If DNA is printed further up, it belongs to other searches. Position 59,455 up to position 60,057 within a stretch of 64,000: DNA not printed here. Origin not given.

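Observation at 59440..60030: Lipoprotein carrying a stand-alone copy of the DUF62 C-terminal domain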

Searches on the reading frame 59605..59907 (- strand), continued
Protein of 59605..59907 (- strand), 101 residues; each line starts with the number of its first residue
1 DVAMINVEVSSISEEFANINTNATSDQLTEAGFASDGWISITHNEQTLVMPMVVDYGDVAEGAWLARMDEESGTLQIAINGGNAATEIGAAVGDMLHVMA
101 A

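Call 50: find_homologous_proteins(query=A4, max_evalue=0.00001)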
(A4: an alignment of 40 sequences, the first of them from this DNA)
Query A4 (40 sequences) (101 aa, profile of the alignment): 114 proteins with E <= 0.00001 among 707 candidates.
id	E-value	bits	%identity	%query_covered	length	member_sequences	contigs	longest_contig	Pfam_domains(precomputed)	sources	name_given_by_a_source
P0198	1.7e-33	132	46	89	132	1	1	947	PF20257.4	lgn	-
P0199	3.1e-33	132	44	89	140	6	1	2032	PF20257.4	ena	-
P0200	3.1e-33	132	41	95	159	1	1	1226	PF20257.4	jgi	jgi:S-adenosylmethionine hydrolase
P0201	3.3e-33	132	41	95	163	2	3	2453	PF20257.4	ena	-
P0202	3.3e-33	131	41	95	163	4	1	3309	PF20257.4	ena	-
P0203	3.3e-33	131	43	93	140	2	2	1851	PF20257.4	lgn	-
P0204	3.7e-33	131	42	95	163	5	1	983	PF20257.4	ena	-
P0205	4.0e-33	131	42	89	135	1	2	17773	PF20257.4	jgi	jgi:S-adenosylmethionine hydrolase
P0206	4.7e-33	131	44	93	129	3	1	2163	PF20257.4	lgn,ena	-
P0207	6.3e-33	131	42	95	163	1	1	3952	PF20257.4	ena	-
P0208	6.4e-33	131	43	89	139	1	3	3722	PF20257.4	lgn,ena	-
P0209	6.8e-33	130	41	96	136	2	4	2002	PF20257.4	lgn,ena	-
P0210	7.0e-33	130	46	90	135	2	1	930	PF20257.4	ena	-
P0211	7.3e-33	130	49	93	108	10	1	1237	PF20257.4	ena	-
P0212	8.2e-33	130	42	95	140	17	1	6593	PF20257.4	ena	-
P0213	1.0e-32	130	42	95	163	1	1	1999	PF20257.4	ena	-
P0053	1.6e-32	129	42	95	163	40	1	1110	PF20257.4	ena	-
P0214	1.8e-32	129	48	93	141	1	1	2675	PF20257.4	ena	-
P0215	1.8e-32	129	48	93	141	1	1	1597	PF20257.4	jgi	-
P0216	1.9e-32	129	50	89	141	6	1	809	PF20257.4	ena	-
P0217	1.9e-32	129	41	96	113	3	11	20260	PF20257.4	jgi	-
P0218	2.1e-32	129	47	89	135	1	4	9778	PF20257.4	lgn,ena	-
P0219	2.2e-32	129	40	97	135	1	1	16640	PF20257.4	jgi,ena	jgi:S-adenosylmethionine hydrolase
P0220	2.2e-32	129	44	93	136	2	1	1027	PF20257.4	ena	-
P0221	2.8e-32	129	38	94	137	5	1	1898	PF20257.4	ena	-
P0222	3.3e-32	128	43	93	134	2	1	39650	PF20257.4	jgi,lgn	jgi:S-adenosylmethionine hydrolase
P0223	3.6e-32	128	42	98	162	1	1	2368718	PF20257.4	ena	-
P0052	3.7e-32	128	48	87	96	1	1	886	PF20257.4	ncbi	-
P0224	4.6e-32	128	41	93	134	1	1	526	PF20257.4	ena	-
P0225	4.8e-32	128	43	90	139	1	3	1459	PF20257.4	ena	-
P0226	6.8e-32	127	45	93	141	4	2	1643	PF20257.4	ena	-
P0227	7.3e-32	127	41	93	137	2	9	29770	PF20257.4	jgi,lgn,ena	jgi:S-adenosylmethionine hydrolase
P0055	1.0e-31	127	44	89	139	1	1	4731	PF20257.4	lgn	-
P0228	1.2e-31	126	42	96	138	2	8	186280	PF20257.4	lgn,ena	-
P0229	1.3e-31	126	40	96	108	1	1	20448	PF20257.4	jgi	jgi:S-adenosylmethionine hydrolase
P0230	1.5e-31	126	40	96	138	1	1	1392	PF20257.4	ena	-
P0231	1.5e-31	126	43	92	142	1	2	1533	PF20257.4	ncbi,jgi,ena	jgi:S-adenosylmethionine hydrolase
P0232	1.6e-31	126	50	89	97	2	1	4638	PF20257.4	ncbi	-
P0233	1.6e-31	126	45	93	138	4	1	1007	PF20257.4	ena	-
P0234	1.8e-31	126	41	90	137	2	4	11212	PF20257.4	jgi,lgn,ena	jgi:S-adenosylmethionine hydrolase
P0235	1.9e-31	126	42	92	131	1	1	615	PF20257.4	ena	-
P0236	2.2e-31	126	42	96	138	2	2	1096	PF20257.4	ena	-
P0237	6.1e-31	124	46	91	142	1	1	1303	PF20257.4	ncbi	-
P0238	6.3e-31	124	44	96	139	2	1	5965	PF20257.4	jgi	jgi:S-adenosylmethionine hydrolase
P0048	1.2e-29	120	52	91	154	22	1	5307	PF20257.4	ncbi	-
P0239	1.9e-29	119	52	93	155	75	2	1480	PF20257.4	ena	-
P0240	2.7e-29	119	39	96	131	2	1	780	PF20257.4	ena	-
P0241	3.6e-29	119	29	89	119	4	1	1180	PF20257.4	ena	-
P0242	5.3e-29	118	32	89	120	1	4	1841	PF20257.4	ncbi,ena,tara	tara:strand:+ start:89 stop:451 length:363 start_codon:yes stop_codon:yes gene_type:complete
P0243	6.0e-29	118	43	96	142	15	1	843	PF20257.4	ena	-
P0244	9.1e-29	117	38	96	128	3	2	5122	PF20257.4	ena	-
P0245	1.4e-28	117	54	93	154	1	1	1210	PF20257.4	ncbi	-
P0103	4.2e-28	115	29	89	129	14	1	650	PF20257.4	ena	-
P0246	9.6e-28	114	32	89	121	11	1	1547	PF20257.4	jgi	jgi:S-adenosylmethionine hydrolase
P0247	1.1e-27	114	33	85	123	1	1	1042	PF20257.4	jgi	-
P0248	1.1e-27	114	33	85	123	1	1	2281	PF20257.4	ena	-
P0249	1.1e-27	114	33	85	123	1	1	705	PF20257.4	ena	-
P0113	2.7e-27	113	29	89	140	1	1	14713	PF20257.4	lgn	-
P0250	2.8e-27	112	31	85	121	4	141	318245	PF20257.4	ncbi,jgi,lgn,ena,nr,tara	ncbi:MAG: SAM-dependent chlorinase/fluorinase [Pseudomonadales bacterium]|jgi:S-adenosylmethionine h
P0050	4.0e-27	112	50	93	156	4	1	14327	PF20257.4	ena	-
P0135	1.4e-26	110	27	89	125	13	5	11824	PF20257.4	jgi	jgi:S-adenosylmethionine hydrolase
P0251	4.3e-26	109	29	93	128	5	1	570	PF20257.4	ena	-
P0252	4.4e-26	109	28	92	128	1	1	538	PF20257.4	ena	-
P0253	6.9e-26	108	29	92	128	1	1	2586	PF20257.4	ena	-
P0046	7.4e-26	108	72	99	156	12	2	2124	PF20257.4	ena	-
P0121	8.2e-26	108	35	90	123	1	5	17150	PF20257.4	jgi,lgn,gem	-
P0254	8.6e-26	108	30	92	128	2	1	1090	PF20257.4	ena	-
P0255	8.7e-26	108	30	92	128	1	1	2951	PF20257.4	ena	-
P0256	8.7e-26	108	30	92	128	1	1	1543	PF20257.4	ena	-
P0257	8.7e-26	108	30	92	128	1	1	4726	PF20257.4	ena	-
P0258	8.7e-26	108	30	92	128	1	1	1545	PF20257.4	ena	-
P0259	8.9e-26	108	29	92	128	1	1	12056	PF20257.4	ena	-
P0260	9.6e-26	108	29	92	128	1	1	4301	PF20257.4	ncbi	-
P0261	1.2e-25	107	26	95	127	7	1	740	PF20257.4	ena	-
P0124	1.5e-25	107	24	98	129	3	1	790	PF20257.4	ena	-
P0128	1.5e-25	107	32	86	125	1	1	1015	PF20257.4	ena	-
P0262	1.9e-25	107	30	92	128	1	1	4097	PF20257.4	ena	-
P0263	2.1e-25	106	29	92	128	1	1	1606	PF20257.4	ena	-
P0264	2.3e-25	106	25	96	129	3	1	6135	PF20257.4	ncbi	-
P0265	2.4e-25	106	29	94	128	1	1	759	PF20257.4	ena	-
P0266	2.5e-25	106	26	95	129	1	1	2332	PF20257.4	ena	-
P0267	2.7e-25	106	30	95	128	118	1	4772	PF20257.4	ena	-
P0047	2.9e-25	106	64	99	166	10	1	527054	PF20257.4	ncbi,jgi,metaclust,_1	metaclust:\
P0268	3.5e-25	106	29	95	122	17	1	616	PF20257.4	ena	-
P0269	3.8e-25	106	33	85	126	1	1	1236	PF20257.4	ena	-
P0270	3.8e-25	106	24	98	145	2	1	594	PF20257.4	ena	-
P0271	5.4e-25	105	29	92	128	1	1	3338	PF20257.4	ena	-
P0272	6.2e-25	105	28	95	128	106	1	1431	PF20257.4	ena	-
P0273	7.6e-25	105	32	89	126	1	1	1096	PF20257.4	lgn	-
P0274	1.1e-24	104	27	95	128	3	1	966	PF20257.4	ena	-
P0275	1.4e-24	104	32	90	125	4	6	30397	PF20257.4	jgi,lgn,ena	-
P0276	1.5e-24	104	30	90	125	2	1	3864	PF20257.4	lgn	-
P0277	1.6e-24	104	30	95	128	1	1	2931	PF20257.4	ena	-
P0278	2.3e-24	103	32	86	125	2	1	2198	PF20257.4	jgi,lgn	jgi:S-adenosylmethionine hydrolase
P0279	2.6e-24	103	33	89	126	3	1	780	PF20257.4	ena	-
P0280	3.7e-24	102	28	92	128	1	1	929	PF20257.4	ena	-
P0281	3.8e-24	102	29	95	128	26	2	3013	PF20257.4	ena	-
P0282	6.3e-24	102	32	85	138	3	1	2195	PF20257.4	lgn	-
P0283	7.7e-24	101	31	92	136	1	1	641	PF20257.4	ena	-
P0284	9.3e-24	101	29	90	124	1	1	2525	PF20257.4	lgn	-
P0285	1.3e-23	101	30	90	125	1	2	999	PF20257.4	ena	-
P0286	2.7e-23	100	31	92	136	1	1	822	PF20257.4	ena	-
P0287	9.1e-23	98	28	86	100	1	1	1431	PF20257.4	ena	-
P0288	1.5e-20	91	35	59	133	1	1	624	PF20257.4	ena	-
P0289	1.7e-19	88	30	82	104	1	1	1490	PF20257.4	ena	-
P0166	4.4e-19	86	31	83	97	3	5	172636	PF20257.4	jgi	jgi:S-adenosylmethionine hydrolase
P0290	1.4e-17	81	36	57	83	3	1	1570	PF20257.4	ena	-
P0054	5.1e-15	73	70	70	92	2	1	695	PF20257.4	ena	-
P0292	4.9e-12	64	35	75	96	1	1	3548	PF20257.4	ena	-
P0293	6.7e-11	60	73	50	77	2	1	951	PF20257.4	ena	-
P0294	9.6e-10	56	89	53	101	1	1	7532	PF20257.4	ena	-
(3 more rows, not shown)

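Call 51: find_encoding_contigs(protein=P0250, flank=5000, max_places=4)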
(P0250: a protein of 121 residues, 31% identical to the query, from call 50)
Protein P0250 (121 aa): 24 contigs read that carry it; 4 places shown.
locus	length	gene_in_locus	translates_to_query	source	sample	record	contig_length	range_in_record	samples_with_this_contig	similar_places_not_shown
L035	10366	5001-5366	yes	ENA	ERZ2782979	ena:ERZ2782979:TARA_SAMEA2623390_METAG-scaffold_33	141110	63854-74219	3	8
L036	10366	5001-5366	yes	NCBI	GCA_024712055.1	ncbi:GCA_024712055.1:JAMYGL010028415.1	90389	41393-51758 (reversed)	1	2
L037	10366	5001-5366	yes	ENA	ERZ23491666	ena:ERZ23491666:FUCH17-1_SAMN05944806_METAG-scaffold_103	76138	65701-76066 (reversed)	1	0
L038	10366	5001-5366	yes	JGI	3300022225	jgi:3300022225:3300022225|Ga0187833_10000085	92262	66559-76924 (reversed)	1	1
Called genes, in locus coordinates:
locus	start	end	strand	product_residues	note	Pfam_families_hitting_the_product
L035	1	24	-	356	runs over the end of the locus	-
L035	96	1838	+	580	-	PF00501:AMP-binding, PF13193:AMP-binding_C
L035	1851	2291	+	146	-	PF11071:Nuc_deoxyri_tr3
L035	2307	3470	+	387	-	PF01266:DAO (faint), PF01494:FAD_binding_3, PF13450:NAD_binding_8 (faint)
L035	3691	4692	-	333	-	PF01590:GAF, PF00990:GGDEF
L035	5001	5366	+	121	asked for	PF20257:SAM_HAT_C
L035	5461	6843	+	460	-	PF01566:Nramp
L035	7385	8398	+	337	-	PF00180:Iso_dh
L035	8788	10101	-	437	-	PF01546:Peptidase_M20, PF07687:M20_dimer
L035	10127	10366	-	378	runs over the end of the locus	PF00144:Beta-lactamase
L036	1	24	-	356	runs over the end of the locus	-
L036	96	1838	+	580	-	PF00501:AMP-binding, PF13193:AMP-binding_C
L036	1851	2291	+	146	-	PF11071:Nuc_deoxyri_tr3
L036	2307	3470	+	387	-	PF01266:DAO (faint), PF01494:FAD_binding_3, PF13450:NAD_binding_8 (faint)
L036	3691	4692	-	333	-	PF01590:GAF, PF00990:GGDEF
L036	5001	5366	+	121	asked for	PF20257:SAM_HAT_C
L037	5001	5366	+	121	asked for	PF20257:SAM_HAT_C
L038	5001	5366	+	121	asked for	PF20257:SAM_HAT_C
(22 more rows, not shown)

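Call 52: find_encoding_contigs(protein=P0223, flank=5000, max_places=2)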
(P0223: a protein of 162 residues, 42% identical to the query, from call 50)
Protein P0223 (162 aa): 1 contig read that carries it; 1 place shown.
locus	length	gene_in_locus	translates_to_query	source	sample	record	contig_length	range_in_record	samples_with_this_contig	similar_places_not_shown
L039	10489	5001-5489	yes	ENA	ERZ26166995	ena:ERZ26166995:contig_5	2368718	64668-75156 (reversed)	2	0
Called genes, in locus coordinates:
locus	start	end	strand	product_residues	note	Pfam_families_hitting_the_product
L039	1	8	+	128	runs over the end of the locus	PF03965:Penicillinase_R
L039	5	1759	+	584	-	PF01435:Peptidase_M48 (faint), PF05569:Peptidase_M56, PF00930:DPPIV_N (faint), PF07676:PD40 (weak), PF26549:Tricorn_N (weak), PF26550:Tricorn_2nd, PF26549:Tricorn_N, PF07676:PD40, +1 more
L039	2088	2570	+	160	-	-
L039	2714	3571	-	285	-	-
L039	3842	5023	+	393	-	PF02746:MR_MLE_N, PF13378:MR_MLE_C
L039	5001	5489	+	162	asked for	PF20257:SAM_HAT_C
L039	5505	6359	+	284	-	PF05721:PhyH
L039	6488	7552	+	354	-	PF12715:Abhydrolase_7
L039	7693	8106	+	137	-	-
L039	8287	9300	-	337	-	PF06224:AlkZ-like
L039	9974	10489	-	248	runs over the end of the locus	-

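Call 53: find_encoding_contigs(protein=P0228, flank=5000, max_places=2)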
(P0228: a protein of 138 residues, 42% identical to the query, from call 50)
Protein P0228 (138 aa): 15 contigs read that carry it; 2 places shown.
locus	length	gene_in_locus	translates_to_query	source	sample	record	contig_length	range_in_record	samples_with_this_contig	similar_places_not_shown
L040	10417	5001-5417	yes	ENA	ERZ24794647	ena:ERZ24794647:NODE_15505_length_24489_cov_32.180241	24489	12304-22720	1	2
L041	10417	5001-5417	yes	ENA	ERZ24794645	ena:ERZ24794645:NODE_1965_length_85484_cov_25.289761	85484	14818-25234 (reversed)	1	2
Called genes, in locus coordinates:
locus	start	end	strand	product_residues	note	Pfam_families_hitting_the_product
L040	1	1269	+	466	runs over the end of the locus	PF00884:Sulfatase, PF16347:SGSH_C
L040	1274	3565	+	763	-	PF02901:PFL-like, PF01228:Gly_radical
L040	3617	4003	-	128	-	PF01850:PIN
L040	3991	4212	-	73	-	PF02604:PhdYeFM_antitox (weak)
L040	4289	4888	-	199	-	-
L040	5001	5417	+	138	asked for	PF20257:SAM_HAT_C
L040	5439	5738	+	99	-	PF02597:ThiS (faint)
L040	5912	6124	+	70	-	-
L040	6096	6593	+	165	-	PF01850:PIN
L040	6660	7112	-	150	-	PF00254:FKBP_C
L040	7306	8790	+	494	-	PF00884:Sulfatase, PF01663:Phosphodiest (weak), PF16347:SGSH_C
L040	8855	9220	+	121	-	PF01894:YjbQ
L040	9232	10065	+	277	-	PF00561:Abhydrolase_1, PF12146:Hydrolase_4, PF12697:Abhydrolase_6, PF08386:Abhydrolase_4 (weak)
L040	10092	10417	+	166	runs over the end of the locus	PF09723:Zn_ribbon_8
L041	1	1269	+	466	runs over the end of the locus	PF00884:Sulfatase, PF16347:SGSH_C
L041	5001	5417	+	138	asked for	PF20257:SAM_HAT_C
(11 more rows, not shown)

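Call 63: search_protein_families(library=pfam, alignment_id=A5, max_evalue=0.001)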
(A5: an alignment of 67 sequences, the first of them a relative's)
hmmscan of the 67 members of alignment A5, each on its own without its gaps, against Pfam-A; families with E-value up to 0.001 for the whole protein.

A. member 1, P0051 (252 aa): 1 family
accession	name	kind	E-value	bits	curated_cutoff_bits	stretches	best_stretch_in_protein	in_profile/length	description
PF20257.3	SAM_HAT_C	-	5.8e-27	94.3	25.5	2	60-147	2-83/84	SAM hydroxide adenosyltransferase C-terminal domain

B. families by the number of members that match (of 67 scanned): 74 families (the first 25 are shown)
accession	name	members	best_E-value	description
PF20257.3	SAM_HAT_C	66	5.8e-27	SAM hydroxide adenosyltransferase C-terminal domain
PF12146.15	Hydrolase_4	20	2.2e-09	Serine aminopeptidase, S33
PF13350.11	Y_phosphatase3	19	1.7e-46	Tyrosine phosphatase family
PF22784.1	PTP-SAK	12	6.4e-16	Swiss Army Knife protein, DSP-PTPase phosphatase domain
PF03162.18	Y_phosphatase2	12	8.7e-11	Tyrosine phosphatase family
PF22785.1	Tc-R-P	10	3.2e-10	Polymorphic toxin system, DSP-PTPase phosphatase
PF00395.25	SLH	6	9e-32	S-layer homology domain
PF00102.32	Y_phosphatase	4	5e-07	Protein-tyrosine phosphatase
PF00782.25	DSPc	4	1.1e-05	Dual specificity phosphatase, catalytic domain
PF01887.21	SAM_HAT_N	3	3.6e-61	SAM hydroxide adenosyltransferase N-terminal domain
PF02872.23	5_nucleotid_C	3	6.6e-35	5'-nucleotidase, C-terminal domain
PF00149.33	Metallophos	3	3.6e-17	Calcineurin-like phosphoesterase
PF00561.26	Abhydrolase_1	3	2.5e-05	alpha/beta hydrolase fold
PF00326.27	Peptidase_S9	3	0.00029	Prolyl oligopeptidase family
PF00756.26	Esterase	2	0.00045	Putative esterase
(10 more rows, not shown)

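Call 64: search_protein_families(library=pfam, proteins=[P0129, P0149, P0191, P0182, P0184, P0174, P0162, P0171, P0118, P0140], max_evalue=0.00001)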
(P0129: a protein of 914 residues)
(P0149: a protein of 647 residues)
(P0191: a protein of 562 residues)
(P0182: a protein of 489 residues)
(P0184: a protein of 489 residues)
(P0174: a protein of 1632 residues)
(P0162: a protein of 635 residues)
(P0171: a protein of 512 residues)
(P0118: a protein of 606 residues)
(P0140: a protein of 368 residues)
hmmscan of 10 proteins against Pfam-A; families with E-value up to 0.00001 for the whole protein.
P0129 (914 aa): 7 families
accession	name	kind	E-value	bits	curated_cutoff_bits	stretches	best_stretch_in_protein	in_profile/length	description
PF13350.11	Y_phosphatase3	-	3e-36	126.1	22.2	2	714-912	22-238/240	Tyrosine phosphatase family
PF00395.25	SLH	-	5.8e-16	58.6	20.8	0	168-212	2-44/44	S-layer homology domain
PF20257.3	SAM_HAT_C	-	1.3e-14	54.7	25.5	1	574-657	6-82/84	SAM hydroxide adenosyltransferase C-terminal domain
PF03162.18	Y_phosphatase2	-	8.7e-11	42.1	27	0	718-842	12-129/165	Tyrosine phosphatase family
PF22785.1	Tc-R-P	-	5.3e-09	37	27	0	739-821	17-96/106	Polymorphic toxin system, DSP-PTPase phosphatase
PF22784.1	PTP-SAK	-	5.7e-09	36.6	27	0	355-476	3-108/153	Swiss Army Knife protein, DSP-PTPase phosphatase domain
PF22741.1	PTP-NADK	-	6.7e-07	29.3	27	0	739-823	42-127/163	DSP-PTPase phosphatase fused to NAD+ Kinase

P0149 (647 aa): 3 families
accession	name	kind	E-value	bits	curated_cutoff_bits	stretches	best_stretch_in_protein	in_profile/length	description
PF00395.25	SLH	-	1.1e-27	96.2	20.8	2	92-132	1-42/44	S-layer homology domain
PF13350.11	Y_phosphatase3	-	9e-17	62.3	22.2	1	439-641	23-238/240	Tyrosine phosphatase family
PF20257.3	SAM_HAT_C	-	3.7e-11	43.6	25.5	1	306-393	1-82/84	SAM hydroxide adenosyltransferase C-terminal domain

P0191 (562 aa): 2 families
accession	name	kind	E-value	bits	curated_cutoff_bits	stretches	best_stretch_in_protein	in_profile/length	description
PF02872.23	5_nucleotid_C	-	2.3e-33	116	23.6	1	194-335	1-153/158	5'-nucleotidase, C-terminal domain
PF20257.3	SAM_HAT_C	-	8.7e-13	48.9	25.5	1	383-467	2-82/84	SAM hydroxide adenosyltransferase C-terminal domain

P0182 (489 aa): 2 families
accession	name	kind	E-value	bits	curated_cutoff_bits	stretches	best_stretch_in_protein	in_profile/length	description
PF13350.11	Y_phosphatase3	-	9.6e-17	62.2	22.2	1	355-480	113-239/240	Tyrosine phosphatase family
PF20257.3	SAM_HAT_C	-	1.5e-13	51.3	25.5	1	148-235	2-83/84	SAM hydroxide adenosyltransferase C-terminal domain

P0184 (489 aa): 0 families

P0174 (1632 aa): 6 families
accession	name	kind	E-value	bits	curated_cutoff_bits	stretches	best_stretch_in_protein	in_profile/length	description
PF13350.11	Y_phosphatase3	-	1.9e-35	123.4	22.2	2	1327-1468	101-238/240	Tyrosine phosphatase family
PF02872.23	5_nucleotid_C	-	6.6e-35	121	23.6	1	523-689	14-156/158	5'-nucleotidase, C-terminal domain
PF00395.25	SLH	-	1.1e-30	105.8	20.8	3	170-211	1-42/44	S-layer homology domain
PF20257.3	SAM_HAT_C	-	1.4e-13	51.4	25.5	1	750-835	7-80/84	SAM hydroxide adenosyltransferase C-terminal domain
PF00149.33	Metallophos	-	8.8e-08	33.2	21.5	1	232-436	3-190/191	Calcineurin-like phosphoesterase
PF22784.1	PTP-SAK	-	3.2e-07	30.9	27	0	980-1024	72-119/153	Swiss Army Knife protein, DSP-PTPase phosphatase domain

P0162 (635 aa): 2 families
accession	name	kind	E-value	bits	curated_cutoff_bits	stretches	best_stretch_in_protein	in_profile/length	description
PF13350.11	Y_phosphatase3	-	2.8e-13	50.8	22.2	1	511-633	116-238/240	Tyrosine phosphatase family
PF20257.3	SAM_HAT_C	-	2.1e-11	44.4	25.5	0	306-365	20-77/84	SAM hydroxide adenosyltransferase C-terminal domain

P0171 (512 aa): 2 families
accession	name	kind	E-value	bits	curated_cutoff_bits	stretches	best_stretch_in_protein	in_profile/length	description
PF13350.11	Y_phosphatase3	-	1.5e-18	68.1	22.2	1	191-391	26-239/240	Tyrosine phosphatase family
PF20257.3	SAM_HAT_C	-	1.4e-09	38.5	25.5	1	47-126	8-81/84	SAM hydroxide adenosyltransferase C-terminal domain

P0118 (606 aa): 2 families
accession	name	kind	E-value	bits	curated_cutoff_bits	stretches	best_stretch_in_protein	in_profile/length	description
PF20257.3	SAM_HAT_C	-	2.7e-16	60.1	25.5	2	415-498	2-81/84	SAM hydroxide adenosyltransferase C-terminal domain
PF13350.11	Y_phosphatase3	-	1.3e-14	55.2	22.2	1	279-402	113-238/240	Tyrosine phosphatase family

P0140 (368 aa): 2 families
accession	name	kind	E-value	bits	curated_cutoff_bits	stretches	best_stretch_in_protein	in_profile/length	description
PF13350.11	Y_phosphatase3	-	1.4e-17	64.9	22.2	1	159-365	13-238/240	Tyrosine phosphatase family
PF20257.3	SAM_HAT_C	-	7.1e-11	42.7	25.5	1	37-123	1-82/84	SAM hydroxide adenosyltransferase C-terminal domain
